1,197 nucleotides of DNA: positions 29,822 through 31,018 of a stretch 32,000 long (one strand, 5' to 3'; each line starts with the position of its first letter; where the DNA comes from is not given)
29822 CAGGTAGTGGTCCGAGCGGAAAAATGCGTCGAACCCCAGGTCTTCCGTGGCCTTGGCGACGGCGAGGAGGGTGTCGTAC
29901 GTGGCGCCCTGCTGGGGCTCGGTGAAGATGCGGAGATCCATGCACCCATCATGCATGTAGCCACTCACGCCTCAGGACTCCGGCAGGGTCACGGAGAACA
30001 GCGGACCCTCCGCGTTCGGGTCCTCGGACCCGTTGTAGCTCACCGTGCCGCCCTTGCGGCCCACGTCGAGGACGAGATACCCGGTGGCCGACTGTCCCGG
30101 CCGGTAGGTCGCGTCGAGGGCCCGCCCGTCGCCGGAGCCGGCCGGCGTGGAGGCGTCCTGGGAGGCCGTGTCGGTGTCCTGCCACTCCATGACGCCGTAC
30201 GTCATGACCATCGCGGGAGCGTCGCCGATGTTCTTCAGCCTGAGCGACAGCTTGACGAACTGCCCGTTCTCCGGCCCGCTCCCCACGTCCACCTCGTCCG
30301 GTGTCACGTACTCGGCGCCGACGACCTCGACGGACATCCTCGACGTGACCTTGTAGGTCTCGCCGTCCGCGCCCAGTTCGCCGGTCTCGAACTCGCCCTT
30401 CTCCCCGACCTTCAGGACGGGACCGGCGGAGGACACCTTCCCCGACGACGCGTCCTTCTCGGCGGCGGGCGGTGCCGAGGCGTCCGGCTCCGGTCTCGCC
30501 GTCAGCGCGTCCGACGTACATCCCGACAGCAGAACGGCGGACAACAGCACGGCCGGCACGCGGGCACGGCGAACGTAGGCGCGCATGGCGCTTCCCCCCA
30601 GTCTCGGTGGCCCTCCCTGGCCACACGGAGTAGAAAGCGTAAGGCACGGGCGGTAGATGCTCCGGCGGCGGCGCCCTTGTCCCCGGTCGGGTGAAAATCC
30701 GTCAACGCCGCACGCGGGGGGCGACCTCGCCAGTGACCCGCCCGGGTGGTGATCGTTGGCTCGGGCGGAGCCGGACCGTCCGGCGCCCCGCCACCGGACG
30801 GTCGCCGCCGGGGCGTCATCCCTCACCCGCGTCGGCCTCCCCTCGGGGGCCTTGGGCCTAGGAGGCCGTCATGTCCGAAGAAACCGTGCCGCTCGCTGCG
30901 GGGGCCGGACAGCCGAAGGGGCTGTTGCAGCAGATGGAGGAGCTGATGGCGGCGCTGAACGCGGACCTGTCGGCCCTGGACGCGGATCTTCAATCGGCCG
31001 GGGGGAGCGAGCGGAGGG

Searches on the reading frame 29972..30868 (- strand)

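Call 16: search_protein_families(library=pfam, proteins=[window:29972-30868:-], max_evalue=0.00001)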
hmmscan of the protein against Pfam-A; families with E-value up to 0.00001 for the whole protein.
window:29972-30868:- (298 aa): 1 family
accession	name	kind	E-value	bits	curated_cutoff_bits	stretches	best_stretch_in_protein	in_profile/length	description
PF11611.13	DUF4352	-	2.9e-06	28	25.9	1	194-272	26-104/122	Domain of unknown function (DUF4352)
